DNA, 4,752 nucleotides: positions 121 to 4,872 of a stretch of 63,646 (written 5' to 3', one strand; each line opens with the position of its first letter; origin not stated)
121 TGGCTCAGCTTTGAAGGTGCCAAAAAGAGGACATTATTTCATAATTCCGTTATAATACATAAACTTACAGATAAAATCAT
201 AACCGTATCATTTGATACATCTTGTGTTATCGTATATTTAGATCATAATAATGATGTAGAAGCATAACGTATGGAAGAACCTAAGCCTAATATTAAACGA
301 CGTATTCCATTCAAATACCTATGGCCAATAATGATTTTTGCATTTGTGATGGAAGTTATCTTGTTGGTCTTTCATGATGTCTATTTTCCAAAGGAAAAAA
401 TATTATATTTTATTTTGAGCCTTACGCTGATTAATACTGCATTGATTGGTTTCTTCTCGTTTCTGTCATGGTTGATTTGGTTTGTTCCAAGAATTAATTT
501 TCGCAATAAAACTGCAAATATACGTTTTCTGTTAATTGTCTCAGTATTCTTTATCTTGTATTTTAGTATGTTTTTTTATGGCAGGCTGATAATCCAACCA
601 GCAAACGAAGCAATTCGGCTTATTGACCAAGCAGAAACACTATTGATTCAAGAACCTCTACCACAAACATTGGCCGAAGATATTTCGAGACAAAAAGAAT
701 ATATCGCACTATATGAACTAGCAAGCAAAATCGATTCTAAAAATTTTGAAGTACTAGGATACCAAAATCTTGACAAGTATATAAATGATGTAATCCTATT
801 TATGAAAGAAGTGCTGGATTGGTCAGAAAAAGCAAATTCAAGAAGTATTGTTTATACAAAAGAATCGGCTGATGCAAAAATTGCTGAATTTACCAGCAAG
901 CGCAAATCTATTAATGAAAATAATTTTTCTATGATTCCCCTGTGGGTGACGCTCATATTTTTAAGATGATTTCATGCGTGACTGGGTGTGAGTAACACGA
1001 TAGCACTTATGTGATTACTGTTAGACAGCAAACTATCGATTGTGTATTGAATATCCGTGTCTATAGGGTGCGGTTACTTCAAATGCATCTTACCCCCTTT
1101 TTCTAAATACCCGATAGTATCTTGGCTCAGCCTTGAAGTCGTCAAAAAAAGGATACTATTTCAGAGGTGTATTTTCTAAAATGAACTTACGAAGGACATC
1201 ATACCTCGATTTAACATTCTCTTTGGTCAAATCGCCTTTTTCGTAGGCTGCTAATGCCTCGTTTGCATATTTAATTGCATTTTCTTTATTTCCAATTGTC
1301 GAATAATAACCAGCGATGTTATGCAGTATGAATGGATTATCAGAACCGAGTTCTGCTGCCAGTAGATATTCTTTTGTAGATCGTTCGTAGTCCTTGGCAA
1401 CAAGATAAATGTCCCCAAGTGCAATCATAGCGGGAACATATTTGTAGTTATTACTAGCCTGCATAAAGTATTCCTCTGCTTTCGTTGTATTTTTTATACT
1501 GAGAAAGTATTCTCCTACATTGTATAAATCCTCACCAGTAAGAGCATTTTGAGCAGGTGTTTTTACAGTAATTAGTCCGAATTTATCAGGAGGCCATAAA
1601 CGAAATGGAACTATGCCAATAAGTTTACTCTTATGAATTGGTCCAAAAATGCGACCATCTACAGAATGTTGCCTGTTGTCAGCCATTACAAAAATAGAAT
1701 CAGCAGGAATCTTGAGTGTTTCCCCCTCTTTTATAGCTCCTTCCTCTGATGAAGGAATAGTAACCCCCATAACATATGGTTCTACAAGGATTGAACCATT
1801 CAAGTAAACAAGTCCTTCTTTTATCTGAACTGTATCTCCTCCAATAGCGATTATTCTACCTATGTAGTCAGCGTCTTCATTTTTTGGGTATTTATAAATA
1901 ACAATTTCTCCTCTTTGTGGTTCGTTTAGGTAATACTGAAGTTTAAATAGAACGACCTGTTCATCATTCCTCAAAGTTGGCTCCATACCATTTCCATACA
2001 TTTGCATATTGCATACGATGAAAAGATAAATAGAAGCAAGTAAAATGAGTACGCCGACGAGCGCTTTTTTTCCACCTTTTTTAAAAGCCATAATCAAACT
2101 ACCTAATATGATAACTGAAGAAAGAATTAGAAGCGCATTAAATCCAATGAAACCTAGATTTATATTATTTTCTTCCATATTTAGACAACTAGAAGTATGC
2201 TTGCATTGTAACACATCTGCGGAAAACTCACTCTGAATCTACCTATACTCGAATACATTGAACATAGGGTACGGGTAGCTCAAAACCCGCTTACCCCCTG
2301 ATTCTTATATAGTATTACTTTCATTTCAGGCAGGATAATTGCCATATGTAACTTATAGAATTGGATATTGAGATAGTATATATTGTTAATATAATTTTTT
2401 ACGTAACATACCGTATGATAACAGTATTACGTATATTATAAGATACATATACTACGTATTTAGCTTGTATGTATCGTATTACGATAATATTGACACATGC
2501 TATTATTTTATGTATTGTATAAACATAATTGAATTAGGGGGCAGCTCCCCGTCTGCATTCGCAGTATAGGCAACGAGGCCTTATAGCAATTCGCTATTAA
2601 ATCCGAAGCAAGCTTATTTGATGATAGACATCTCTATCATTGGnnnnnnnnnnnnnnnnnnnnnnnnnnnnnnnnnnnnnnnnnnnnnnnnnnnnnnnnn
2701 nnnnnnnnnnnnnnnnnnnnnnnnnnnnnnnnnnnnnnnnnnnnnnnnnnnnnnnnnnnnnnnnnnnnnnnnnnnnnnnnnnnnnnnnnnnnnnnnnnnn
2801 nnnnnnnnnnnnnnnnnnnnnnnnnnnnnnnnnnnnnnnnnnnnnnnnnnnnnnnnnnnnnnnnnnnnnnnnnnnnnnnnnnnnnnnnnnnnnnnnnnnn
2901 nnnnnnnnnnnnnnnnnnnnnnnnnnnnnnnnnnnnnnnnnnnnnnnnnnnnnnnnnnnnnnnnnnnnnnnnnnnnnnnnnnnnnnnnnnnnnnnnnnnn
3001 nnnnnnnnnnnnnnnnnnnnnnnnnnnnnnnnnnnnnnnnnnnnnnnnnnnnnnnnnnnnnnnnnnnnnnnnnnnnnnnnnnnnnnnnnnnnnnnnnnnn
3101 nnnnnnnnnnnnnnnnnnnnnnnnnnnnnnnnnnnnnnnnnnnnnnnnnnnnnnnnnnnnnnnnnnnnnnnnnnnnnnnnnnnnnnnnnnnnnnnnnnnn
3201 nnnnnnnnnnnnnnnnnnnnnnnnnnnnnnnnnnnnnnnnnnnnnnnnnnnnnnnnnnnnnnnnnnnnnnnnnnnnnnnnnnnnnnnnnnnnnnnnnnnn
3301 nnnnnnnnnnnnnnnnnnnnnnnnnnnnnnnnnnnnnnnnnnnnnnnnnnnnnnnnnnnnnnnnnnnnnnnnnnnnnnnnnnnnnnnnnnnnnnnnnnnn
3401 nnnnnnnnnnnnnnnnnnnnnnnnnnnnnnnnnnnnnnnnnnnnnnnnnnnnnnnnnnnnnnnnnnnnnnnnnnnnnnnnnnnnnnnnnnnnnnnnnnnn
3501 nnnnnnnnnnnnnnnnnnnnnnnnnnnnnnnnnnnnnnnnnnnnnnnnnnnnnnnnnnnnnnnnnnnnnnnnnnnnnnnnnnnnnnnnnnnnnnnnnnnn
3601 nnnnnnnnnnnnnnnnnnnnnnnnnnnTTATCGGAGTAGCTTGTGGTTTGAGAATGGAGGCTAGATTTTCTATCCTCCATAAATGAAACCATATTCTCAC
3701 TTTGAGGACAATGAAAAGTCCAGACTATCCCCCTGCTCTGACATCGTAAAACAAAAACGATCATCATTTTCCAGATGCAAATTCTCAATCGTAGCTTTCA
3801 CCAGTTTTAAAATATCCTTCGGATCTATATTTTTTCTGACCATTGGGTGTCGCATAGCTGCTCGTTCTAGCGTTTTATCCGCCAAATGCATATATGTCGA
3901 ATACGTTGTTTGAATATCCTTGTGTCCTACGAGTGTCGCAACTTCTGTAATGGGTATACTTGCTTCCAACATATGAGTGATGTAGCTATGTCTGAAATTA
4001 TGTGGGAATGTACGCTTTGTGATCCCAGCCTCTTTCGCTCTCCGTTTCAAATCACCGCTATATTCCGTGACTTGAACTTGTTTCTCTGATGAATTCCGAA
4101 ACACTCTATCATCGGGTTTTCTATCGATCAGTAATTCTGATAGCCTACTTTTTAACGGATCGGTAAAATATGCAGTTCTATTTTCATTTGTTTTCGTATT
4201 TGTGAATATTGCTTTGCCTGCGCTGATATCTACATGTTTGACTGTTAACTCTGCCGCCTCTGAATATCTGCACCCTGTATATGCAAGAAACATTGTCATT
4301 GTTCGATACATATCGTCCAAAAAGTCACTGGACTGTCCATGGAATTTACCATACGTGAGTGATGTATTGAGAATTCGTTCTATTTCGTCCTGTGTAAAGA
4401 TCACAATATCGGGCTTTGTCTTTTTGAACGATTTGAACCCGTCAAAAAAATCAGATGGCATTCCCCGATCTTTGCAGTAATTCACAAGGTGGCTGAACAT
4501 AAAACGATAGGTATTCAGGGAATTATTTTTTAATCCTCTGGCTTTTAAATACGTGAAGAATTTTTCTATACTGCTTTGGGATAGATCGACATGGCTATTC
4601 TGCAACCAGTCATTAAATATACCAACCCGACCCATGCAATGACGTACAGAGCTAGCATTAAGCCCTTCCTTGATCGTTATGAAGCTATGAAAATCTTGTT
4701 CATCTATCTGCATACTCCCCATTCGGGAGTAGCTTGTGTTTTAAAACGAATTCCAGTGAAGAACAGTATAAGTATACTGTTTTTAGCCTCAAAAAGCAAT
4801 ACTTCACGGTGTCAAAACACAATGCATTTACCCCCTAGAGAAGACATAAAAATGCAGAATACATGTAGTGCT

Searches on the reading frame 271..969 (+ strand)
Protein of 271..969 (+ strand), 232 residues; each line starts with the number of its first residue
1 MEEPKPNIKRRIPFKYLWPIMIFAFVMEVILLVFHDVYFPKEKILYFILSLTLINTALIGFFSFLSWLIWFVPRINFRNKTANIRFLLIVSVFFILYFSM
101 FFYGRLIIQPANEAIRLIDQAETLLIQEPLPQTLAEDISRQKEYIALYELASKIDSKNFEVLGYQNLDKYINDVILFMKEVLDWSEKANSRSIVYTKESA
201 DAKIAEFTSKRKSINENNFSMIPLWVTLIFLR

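Call 10: search_protein_families(library=pfam, proteins=[window:271-969:+], max_evalue=0.01)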
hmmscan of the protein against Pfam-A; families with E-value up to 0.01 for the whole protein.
window:271-969:+ (232 aa): 0 families

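Call 73: find_encoding_contigs(protein=window:271-969:+, flank=10000, max_places=6)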
Protein window:271-969:+ (232 aa): 3 contigs read that carry it; 2 places shown.
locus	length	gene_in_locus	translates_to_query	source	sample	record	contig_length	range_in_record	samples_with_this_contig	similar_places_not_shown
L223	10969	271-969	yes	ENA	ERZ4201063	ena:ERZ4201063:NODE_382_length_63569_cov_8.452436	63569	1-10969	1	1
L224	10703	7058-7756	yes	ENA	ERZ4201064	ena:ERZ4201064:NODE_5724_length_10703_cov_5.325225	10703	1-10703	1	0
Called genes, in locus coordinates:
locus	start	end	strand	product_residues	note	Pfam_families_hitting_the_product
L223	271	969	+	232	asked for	-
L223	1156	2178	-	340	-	PF10502:Peptidase_S26, PF13181:TPR_8 (faint), PF13424:TPR_12 (faint), PF07719:TPR_2 (faint)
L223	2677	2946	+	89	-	-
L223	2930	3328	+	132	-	-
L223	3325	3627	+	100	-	-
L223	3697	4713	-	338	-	PF00589:Phage_integrase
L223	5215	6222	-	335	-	-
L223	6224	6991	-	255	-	PF01435:Peptidase_M48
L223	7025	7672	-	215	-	-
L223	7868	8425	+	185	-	PF10881:DUF2726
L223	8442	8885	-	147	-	-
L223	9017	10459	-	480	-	PF02689:Herpes_Helicase (faint), PF05970:PIF1, PF13604:AAA_30, PF13245:AAA_19, PF13401:AAA_22 (weak), PF21530:Pif1_2B_dom (weak)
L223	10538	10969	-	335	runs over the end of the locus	-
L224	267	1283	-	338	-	-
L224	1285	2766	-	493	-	PF03062:MBOAT, PF13813:MBOAT_2 (weak)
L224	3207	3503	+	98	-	PF01909:NTP_transf_2, PF18765:Polbeta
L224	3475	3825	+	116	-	PF01934:HepT-like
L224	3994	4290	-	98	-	PF02604:PhdYeFM_antitox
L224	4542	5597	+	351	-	PF02661:Fic, PF01978:TrmB (weak), PF12802:MarR_2 (weak)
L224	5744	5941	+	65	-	-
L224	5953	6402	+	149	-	-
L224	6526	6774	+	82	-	-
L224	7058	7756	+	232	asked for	-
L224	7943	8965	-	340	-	PF10502:Peptidase_S26, PF13181:TPR_8 (faint), PF13424:TPR_12 (faint), PF07719:TPR_2 (faint)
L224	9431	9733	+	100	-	-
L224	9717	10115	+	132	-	-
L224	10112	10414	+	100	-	-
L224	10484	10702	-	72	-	?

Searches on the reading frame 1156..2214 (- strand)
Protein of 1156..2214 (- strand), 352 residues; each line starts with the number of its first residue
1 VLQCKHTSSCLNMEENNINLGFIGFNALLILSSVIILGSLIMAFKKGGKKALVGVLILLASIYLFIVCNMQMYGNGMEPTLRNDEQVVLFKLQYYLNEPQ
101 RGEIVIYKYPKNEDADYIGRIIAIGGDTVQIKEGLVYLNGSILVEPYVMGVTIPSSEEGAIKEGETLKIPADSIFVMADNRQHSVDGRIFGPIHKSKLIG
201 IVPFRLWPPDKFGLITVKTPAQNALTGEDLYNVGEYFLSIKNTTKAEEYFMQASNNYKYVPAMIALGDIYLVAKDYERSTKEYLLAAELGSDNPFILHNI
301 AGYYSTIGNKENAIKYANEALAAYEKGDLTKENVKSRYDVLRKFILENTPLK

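Call 10: search_protein_families(library=pfam, proteins=[window:1156-2214:-], max_evalue=0.01)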
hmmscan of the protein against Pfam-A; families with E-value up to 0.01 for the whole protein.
window:1156-2214:- (352 aa): 6 families
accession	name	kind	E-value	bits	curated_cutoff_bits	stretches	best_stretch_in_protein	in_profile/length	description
PF10502.14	Peptidase_S26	-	7.7e-36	124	22.9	1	51-207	7-168/168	Signal peptidase, peptidase S26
PF13424.12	TPR_12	-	2.8e-08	34.3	30.1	1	265-326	8-77/77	Tetratricopeptide repeat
PF07719.23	TPR_2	-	2.1e-06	27.8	27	0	295-324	2-31/34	Tetratricopeptide repeat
PF13181.12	TPR_8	-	2.4e-05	24.6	25.7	0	297-324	4-31/34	Tetratricopeptide repeat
PF25062.1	ARM_TT21_N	-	0.00011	22.5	40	1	223-325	95-199/222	Tetratricopeptide repeat protein 21 N-terminal ARM repeat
PF00515.34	TPR_1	-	0.0066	16.7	27.8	0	297-322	4-29/34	Tetratricopeptide repeat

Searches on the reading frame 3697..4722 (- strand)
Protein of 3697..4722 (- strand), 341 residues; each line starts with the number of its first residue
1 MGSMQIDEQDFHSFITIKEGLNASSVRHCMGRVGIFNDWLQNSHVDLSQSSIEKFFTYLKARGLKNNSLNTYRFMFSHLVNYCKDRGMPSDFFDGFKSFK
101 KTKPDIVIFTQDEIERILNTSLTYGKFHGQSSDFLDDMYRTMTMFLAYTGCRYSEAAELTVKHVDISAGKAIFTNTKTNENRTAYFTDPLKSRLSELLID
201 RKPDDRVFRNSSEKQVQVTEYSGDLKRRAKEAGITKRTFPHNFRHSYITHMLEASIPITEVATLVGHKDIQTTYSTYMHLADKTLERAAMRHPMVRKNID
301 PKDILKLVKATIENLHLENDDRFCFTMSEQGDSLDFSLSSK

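Call 10: search_protein_families(library=pfam, proteins=[window:3697-4722:-], max_evalue=0.01)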
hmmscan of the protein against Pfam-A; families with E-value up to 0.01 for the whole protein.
window:3697-4722:- (341 aa): 2 families
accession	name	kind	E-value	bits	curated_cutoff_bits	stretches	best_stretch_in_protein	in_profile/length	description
PF00589.27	Phage_integrase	-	1.2e-31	110.2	27.1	1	109-282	3-170/172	Phage integrase family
PF13102.12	Phage_int_SAM_5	-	0.00019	22.2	22.3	1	25-88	24-87/98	Phage integrase SAM-like domain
